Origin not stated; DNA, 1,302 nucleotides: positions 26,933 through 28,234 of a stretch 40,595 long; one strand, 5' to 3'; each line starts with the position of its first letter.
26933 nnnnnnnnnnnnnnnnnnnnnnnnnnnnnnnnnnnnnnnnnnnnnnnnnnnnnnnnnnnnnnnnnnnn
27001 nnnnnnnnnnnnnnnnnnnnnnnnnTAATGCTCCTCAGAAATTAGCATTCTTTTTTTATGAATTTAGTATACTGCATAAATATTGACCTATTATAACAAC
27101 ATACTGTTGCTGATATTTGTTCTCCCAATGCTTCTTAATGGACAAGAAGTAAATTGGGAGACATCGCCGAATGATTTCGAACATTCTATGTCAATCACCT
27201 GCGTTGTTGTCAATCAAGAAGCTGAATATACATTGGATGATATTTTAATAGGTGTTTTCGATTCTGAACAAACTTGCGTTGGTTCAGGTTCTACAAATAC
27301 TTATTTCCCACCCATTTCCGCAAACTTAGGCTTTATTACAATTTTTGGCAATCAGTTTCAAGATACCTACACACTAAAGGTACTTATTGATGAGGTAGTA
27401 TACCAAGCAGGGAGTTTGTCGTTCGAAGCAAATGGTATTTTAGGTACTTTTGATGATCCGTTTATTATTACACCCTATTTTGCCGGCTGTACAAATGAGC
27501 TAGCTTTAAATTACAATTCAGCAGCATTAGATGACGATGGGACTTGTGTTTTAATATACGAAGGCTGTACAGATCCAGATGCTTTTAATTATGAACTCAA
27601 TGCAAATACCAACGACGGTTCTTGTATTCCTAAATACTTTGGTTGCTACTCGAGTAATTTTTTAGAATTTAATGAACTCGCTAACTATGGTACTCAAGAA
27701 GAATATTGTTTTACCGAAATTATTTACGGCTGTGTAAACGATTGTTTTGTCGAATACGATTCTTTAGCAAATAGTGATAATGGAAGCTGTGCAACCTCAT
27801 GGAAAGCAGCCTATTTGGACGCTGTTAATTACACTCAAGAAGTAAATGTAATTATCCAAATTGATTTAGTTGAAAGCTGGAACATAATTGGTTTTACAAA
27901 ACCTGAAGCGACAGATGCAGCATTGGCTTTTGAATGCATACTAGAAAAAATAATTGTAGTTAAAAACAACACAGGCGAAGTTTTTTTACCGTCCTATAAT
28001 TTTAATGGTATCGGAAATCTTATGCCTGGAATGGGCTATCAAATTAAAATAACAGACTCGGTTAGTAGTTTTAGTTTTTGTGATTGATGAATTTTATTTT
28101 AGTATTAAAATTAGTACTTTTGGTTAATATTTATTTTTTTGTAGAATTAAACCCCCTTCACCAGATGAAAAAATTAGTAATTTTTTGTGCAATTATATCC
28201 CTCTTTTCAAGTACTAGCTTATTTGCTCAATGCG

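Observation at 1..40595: Eight-gene locus of secreted proteins built by shuffling a few unassigned modules: candidate T9SS-linked surface scaffold or adhesion system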

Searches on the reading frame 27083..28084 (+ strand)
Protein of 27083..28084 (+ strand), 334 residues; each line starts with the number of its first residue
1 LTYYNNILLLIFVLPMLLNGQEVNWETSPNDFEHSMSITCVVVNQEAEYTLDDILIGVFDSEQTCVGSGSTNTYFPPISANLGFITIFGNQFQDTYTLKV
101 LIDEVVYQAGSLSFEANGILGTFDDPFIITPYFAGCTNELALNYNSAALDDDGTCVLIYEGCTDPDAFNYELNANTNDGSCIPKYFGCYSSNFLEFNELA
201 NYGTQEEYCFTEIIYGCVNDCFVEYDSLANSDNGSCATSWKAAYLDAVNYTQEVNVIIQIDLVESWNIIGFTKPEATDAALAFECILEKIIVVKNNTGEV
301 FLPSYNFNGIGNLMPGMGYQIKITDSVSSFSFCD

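Call 5: search_protein_families(library=pfam, proteins=[window:27083-28084:+], max_evalue=0.01)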
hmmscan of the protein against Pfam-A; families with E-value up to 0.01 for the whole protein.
window:27083-28084:+ (334 aa): 0 families

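Call 7: search_protein_families(library=ncbifam, proteins=[window:27083-28084:+], max_evalue=0.01)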
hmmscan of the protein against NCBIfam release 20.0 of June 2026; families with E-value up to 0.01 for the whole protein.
window:27083-28084:+ (334 aa): 0 families

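Call 21: find_homologous_proteins(query=window:27083-28084:+, max_evalue=0.001)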
Query window:27083-28084:+ (334 aa): 364 proteins with E <= 0.001 among 1422 candidates; the best 120 are listed.
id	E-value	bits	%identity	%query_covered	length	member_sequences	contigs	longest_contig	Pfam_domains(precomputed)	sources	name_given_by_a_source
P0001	2.7e-211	719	99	96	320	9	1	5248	-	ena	-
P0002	1.2e-190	651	84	100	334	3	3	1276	-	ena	-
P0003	6.6e-182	622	80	100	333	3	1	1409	-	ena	-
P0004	6.5e-177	606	78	100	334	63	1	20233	-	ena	-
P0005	1.2e-167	575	77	97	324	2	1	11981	-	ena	-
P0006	1.7e-121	424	55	98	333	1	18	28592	-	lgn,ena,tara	tara:strand:+ start:81 stop:1082 length:1002 start_codon:yes stop_codon:yes gene_type:complete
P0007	1.1e-110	388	53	99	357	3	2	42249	-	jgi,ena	-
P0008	7.5e-108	379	52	99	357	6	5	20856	-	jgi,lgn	jgi:hypothetical protein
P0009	9.9e-105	368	51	99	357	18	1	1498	-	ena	-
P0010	5.4e-98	346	50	100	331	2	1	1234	-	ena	-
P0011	7.8e-97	342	48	100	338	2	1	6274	-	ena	-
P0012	1.3e-96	342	49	98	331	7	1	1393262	-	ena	-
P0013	1.8e-95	338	49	100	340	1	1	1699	-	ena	-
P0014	3.4e-94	334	47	94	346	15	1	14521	-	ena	-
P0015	8.1e-94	333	48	97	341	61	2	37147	-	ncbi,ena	-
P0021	8.2e-90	319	46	98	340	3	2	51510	-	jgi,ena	-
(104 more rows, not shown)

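Call 23: find_encoding_contigs(protein=P0012, flank=10000, max_places=3)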
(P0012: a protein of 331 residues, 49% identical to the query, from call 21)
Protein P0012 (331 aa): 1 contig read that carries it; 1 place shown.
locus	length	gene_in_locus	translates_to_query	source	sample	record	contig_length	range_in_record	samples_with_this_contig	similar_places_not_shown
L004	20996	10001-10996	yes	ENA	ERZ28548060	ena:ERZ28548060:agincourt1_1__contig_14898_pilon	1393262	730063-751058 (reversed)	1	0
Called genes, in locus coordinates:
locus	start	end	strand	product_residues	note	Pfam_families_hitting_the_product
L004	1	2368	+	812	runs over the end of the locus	-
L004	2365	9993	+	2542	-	-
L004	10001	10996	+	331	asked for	-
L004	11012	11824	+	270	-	-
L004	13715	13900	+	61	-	-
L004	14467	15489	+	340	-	-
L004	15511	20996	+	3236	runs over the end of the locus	PF13385:Laminin_G_3, PF18962:Por_Secre_tail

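Call 24: find_encoding_contigs(protein=P0015, flank=10000, max_places=3)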
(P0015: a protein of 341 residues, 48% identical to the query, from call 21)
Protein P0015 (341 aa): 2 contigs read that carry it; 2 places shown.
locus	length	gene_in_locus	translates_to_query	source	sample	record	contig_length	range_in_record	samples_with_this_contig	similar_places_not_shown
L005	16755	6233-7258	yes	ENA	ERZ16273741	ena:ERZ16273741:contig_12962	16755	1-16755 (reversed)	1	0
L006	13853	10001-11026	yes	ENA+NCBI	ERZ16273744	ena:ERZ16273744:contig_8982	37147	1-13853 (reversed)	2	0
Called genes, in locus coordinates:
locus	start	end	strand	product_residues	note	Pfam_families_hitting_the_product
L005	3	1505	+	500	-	?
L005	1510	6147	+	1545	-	-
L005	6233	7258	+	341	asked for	-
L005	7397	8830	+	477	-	-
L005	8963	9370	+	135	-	-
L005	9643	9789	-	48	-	-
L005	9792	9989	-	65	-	-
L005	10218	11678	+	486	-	-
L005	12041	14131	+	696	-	PF10503:Esterase_PHB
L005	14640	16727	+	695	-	-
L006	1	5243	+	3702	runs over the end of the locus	PF00054:Laminin_G_1 (faint), PF13385:Laminin_G_3, PF02210:Laminin_G_2, PF13385:Laminin_G_3, PF18962:Por_Secre_tail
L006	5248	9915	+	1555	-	-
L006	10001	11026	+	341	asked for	-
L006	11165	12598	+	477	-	-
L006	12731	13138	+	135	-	-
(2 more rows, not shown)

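Call 30: find_related_loci(query=A1, collection=genome_contigs, flank=10000)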
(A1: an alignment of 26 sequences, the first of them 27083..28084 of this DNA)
Query A1 (334 aa) in genome_contigs; peptide patterns used: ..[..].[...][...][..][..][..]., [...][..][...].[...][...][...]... (x = any residue, [..] = any of these).
115 stretches matched a pattern; 72 encode a relative of the query (tblastn E <= 1e-3); 66 distinct loci.
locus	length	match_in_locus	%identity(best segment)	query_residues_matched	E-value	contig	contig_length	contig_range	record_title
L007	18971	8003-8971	79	12-334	3e-175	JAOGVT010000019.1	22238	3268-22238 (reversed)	Flavobacteriales bacterium isolate AH-700-E14 AH-700-E14_NODE_19, whole genome shotgun sequence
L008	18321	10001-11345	48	10-334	2e-97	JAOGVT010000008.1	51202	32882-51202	Flavobacteriales bacterium isolate AH-700-E14 AH-700-E14_NODE_8, whole genome shotgun sequence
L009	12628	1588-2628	43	24-334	3e-90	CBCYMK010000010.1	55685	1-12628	MAG: Flavobacteriales bacterium isolate 82b4ff7b-cf23-4688-bb94-26f8c020c7e3 genome assembly, contig: contig_10, whole g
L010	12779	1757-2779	45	8-332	1e-87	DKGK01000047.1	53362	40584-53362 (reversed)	MAG TPA_asm: Flavobacteriales bacterium UBA6772 UBA6772_contig_8511, whole genome shotgun sequence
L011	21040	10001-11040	46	3-332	3e-76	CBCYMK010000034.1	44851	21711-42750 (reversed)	MAG: Flavobacteriales bacterium isolate 82b4ff7b-cf23-4688-bb94-26f8c020c7e3 genome assembly, contig: contig_34, whole g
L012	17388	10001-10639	35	135-334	2e-25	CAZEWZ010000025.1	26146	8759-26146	MAG TPA_asm: uncultured Cryomorphaceae bacterium isolate binchicken_co317_24 genome assembly, contig: NODE_2163_length_2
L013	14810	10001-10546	33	135-334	1e-23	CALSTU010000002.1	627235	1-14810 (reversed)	MAG: uncultured Flavobacteriales bacterium isolate X_MB68 genome assembly, contig: contig_1420_X_MB68, whole genome shot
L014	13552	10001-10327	40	213-334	5e-21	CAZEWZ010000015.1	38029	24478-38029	MAG TPA_asm: uncultured Cryomorphaceae bacterium isolate binchicken_co317_24 genome assembly, contig: NODE_1109_length_3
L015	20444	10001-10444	32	161-334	7e-20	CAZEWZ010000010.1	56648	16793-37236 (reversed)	MAG TPA_asm: uncultured Cryomorphaceae bacterium isolate binchicken_co317_24 genome assembly, contig: NODE_464_length_56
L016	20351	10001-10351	39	210-334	5e-20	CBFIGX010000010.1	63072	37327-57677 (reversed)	MAG: Flavobacteriales bacterium isolate Co_bin_775_strict genome assembly, contig: Co_bin_775_strict_c10, whole genome s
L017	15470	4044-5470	44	123-256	5e-20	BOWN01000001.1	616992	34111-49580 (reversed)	MAG: Cryomorphaceae bacterium CM1_5m.P23 DNA, sequence1, whole genome shotgun sequence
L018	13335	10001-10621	33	161-328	2e-19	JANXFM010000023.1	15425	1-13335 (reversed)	MAG: Flavobacteriales bacterium isolate Bin04_015 c_000000025560, whole genome shotgun sequence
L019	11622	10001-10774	34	161-334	2e-19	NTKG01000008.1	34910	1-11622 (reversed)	MAG: Bacteroidetes bacterium MED-G21 Bacteroidetes-MED-G21-C8, whole genome shotgun sequence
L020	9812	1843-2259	33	161-334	5e-19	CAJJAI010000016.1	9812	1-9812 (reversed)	MAG: Flavobacteriales bacterium UBA6772 isolate FRAM18_bin213 genome assembly, contig: FRAM18_bin213-16, whole genome sh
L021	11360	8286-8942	39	202-333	7e-19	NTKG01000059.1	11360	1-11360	MAG: Bacteroidetes bacterium MED-G21 Bacteroidetes-MED-G21-C59, whole genome shotgun sequence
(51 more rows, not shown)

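Call 36: predict_structure(alignment_id=A1)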
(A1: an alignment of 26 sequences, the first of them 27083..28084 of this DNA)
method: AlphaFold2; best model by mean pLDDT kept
length: 334 residues; sequences in the alignment: 26
mean_pLDDT: 56.6   pTM: 0.40
mean pLDDT of the five models: 56.6, 54.0, 51.8, 51.7, 50.4
residues with pLDDT >= 90: 25; 70-90: 78; 50-70: 65; < 50: 166
segments of 3 or more residues with pLDDT < 50: 14-22, 135-273, 296-300, 304-310, 315-318
pLDDT, mean of each block of 10 residues (from residue 1): 55 45 69 89 78 89 88 79 91 88 78 88 85 51 41 38 33 38 35 37 38 35 37 43 44 33 35 54 59 51 40 50 53 54
secondary structure, 60 per line:
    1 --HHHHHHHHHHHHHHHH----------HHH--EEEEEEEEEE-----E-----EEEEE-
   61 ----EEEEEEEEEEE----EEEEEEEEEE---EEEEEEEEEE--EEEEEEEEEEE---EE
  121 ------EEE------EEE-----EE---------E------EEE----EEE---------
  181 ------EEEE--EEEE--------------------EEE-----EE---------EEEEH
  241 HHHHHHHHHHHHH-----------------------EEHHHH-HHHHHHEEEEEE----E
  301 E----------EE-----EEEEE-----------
elements in order: H3-18 E34-43 E55-59 E65-75 E80-89 E93-102 E105-115 E127-129 E136-138 E162-164 E169-171 E187-190 E193-196 E217-219 E236-239 H240-253 H279-282 H284-289 E290-295 E319-323

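Call 39: fold_search(model_id=the predicted structure, library=pdb)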
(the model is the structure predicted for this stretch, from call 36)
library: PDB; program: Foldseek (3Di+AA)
matches with E <= 10: 1901; with E <= 0.001: 0
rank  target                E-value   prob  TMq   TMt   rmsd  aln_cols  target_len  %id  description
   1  7c7u_B                7.6e-03  0.93  0.16  0.10  11.7       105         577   17  Biofilm associated protein - BSP domain (released 2021-05-12)
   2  7c7u_A                8.0e-03  0.93  0.16  0.10  11.7       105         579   17  Biofilm associated protein - BSP domain (released 2021-05-12)
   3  2pcd_A                1.4e-02  0.94  0.17  0.26   7.0       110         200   11  STRUCTURE OF PROTOCATECHUATE 3,4-DIOXYGENASE FROM PSEUDOMONAS AERUGINOSA AT 2.15 ANGSTROMS RESOLUTION (released 1994-12-20)
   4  6ehg_A                2.2e-02  0.87  0.17  0.10  12.7       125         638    6  complement component C3b in complex with a nanobody (released 2018-02-14)
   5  2j72_B                2.7e-02  0.93  0.18  0.46   5.5        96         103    9  alpha-glucan recognition by a family 41 carbohydrate-binding module from Thermotoga maritima pullulanase PulA (released 2006-10-17)
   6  4rwh                  3.2e-02  0.54  0.15  0.33   7.4        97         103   10  Crystal structure of T cell costimulatory ligand B7-1 (CD80) (released 2014-12-17)
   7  4p0d                  3.5e-02  0.97  0.17  0.13   4.3        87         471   16  The T6 backbone pilin of serotype M6 Streptococcus pyogenes has a modular three-domain structure decorated with variable (released 2014-08-27)
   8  2qki_D                4.2e-02  0.77  0.17  0.10  12.8       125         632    6  Human C3c in complex with the inhibitor compstatin (released 2007-08-14)
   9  3pcd_M                4.2e-02  0.41  0.14  0.19  13.4       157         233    6  PROTOCATECHUATE 3,4-DIOXYGENASE Y447H MUTANT (released 1998-05-27)
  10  6zti_A                5.0e-02  0.41  0.17  0.13  10.9       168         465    8  Phospholipase PlaB from Legionella pneumophila in complex with thio-NAD (released 2021-06-02)
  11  3s5l_H                5.0e-02  0.38  0.14  0.23  15.8       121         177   10  Crystal structure of CD4 mutant bound to HLA-DR1 (released 2011-09-21)
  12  2j71                  5.9e-02  0.84  0.18  0.45   5.5        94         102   10  alpha-glucan recognition by a family 41 carbohydrate-binding module from Thermotoga maritima pullulanase PulA (released 2006-10-17)
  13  7ocj_B                5.9e-02  0.51  0.15  0.34  11.9       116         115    6  Crystal structure of E.coli LexA in complex with nanobody NbSOS2(Nb14509) (released 2022-10-26)
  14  7t6x_C                5.9e-02  0.35  0.15  0.28  13.8       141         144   11  Cryo-EM structure of full-length hepatitis C virus E1E2 glycoprotein in complex with AR4A, AT12009, and IGH505 Fabs (released 2022-11-02)
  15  5d2l_E                6.6e-02  0.57  0.16  0.25   5.5       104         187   10  Crystal structure of TCR C7 in complex with HCMV NLV epitope presented by HLA-A2 (released 2015-10-07)
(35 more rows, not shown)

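Call 90: find_encoding_contigs(protein=P0007, flank=10000, max_places=2)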
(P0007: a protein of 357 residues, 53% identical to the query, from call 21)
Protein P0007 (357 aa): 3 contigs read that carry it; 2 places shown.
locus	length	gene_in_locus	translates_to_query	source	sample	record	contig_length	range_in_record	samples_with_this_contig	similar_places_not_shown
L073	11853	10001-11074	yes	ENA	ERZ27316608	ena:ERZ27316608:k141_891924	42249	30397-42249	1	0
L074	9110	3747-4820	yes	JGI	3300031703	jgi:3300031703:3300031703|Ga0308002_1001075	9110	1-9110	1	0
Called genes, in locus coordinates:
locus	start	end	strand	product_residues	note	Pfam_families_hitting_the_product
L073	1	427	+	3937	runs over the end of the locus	PF13385:Laminin_G_3, PF02210:Laminin_G_2 (faint), PF13385:Laminin_G_3, PF18962:Por_Secre_tail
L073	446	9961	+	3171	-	-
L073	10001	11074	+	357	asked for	-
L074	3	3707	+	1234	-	?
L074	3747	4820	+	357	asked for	-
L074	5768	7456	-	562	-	PF07837:FTCD_N, PF02971:FTCD, PF04961:FTCD_C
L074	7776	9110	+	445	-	?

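Call 91: find_encoding_contigs(protein=P0021, flank=10000, max_places=2)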
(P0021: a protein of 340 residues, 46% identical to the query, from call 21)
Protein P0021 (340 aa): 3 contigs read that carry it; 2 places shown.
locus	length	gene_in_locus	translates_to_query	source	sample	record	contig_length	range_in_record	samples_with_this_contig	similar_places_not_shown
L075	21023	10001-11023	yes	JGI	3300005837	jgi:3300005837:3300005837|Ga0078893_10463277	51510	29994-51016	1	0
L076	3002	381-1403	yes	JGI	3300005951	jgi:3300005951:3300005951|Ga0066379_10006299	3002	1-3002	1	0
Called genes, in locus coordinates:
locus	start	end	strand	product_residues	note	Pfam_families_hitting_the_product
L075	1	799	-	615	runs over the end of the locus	PF02518:HATPase_c (weak), PF13589:HATPase_c_3, PF01119:DNA_mis_repair, PF08676:MutL_C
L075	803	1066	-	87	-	-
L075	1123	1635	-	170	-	-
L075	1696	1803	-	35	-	-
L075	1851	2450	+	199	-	PF04973:NMN_transporter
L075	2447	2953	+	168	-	PF13521:AAA_28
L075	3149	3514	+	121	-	-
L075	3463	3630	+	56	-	-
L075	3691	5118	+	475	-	-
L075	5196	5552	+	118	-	-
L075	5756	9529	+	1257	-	PF00932:LTD, PF13287:Fn3_assoc, PF13290:CHB_HEX_C_1, PF08757:CotH, PF00932:LTD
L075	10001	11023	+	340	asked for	-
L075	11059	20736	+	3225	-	PF13385:Laminin_G_3, PF02210:Laminin_G_2, PF13385:Laminin_G_3, PF18962:Por_Secre_tail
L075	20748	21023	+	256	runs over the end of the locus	?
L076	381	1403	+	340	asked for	-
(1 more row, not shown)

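Call 92: find_encoding_contigs(protein=P0006, flank=10000, max_places=2)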
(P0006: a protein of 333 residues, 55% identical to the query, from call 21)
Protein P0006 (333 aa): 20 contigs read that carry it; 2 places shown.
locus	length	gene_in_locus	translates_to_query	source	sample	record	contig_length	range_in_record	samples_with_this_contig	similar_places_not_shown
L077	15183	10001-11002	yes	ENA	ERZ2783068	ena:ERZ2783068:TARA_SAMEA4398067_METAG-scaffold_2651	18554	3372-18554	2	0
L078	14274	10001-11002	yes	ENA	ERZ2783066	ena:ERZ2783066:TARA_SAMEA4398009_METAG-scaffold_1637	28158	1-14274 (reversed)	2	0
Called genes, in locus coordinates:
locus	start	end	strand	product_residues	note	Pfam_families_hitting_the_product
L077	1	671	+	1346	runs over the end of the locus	?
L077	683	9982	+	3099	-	-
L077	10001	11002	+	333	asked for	-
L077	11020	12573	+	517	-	-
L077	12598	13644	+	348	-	-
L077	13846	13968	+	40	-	-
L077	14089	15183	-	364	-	?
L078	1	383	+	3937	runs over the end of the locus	PF13385:Laminin_G_3, PF18962:Por_Secre_tail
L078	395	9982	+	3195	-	-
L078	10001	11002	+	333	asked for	-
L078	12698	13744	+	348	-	-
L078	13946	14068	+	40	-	-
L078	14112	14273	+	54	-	?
